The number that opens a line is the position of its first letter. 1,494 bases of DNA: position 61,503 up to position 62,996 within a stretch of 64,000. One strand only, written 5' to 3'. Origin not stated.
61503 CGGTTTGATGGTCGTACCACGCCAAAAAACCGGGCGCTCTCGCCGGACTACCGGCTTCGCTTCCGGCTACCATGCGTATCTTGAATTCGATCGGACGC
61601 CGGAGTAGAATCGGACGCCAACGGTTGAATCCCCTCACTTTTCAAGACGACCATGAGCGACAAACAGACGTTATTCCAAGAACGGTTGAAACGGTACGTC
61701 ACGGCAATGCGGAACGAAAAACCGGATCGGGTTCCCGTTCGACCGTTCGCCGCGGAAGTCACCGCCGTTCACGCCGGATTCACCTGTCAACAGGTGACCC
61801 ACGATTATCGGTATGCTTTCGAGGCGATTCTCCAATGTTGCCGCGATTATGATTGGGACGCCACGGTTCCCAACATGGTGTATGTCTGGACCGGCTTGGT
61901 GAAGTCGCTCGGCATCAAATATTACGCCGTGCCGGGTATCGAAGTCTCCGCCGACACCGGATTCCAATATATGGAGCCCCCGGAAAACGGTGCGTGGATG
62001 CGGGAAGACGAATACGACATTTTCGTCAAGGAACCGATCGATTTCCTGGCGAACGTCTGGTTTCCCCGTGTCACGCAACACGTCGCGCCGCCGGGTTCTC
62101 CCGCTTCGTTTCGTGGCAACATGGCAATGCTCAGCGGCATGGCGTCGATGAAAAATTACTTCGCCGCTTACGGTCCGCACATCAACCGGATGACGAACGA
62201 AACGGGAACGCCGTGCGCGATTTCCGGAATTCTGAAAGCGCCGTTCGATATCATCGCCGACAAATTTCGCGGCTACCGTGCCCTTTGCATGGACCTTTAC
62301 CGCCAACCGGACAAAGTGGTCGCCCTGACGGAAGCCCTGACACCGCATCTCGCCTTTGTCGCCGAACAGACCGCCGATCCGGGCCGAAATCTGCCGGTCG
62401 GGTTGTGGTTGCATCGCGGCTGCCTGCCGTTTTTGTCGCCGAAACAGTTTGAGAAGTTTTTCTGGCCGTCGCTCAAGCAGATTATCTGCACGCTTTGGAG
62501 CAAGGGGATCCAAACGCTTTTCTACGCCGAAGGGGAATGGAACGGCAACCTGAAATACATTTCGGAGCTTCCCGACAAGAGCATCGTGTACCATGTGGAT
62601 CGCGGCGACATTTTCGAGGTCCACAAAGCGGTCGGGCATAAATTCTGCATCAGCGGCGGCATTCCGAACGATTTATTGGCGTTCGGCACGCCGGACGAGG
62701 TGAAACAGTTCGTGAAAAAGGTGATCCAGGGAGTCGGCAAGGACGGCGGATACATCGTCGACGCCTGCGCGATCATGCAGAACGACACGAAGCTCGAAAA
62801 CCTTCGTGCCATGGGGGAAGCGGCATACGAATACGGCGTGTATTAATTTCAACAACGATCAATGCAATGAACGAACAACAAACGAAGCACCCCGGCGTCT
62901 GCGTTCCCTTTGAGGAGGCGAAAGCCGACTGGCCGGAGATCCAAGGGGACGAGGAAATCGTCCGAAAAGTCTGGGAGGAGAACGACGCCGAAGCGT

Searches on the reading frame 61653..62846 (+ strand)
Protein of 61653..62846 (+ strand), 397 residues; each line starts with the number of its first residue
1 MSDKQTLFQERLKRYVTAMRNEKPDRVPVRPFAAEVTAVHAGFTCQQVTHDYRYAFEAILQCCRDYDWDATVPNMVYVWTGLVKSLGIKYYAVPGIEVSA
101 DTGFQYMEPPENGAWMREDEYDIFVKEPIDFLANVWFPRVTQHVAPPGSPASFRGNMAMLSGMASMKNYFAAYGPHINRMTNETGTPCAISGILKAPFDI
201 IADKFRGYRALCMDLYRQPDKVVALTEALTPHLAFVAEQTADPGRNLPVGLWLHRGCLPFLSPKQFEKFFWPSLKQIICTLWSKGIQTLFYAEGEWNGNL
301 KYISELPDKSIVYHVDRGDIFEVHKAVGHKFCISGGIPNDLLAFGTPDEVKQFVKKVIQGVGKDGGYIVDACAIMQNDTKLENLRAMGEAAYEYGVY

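Call 12: search_protein_families(library=pfam, proteins=[window:61653-62846:+], max_evalue=0.001)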
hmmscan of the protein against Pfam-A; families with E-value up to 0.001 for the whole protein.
window:61653-62846:+ (397 aa): 1 family
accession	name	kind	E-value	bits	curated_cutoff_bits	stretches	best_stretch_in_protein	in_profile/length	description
PF01208.23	URO-D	-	2e-26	93.3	23.9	2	176-394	125-346/346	Uroporphyrinogen decarboxylase (URO-D)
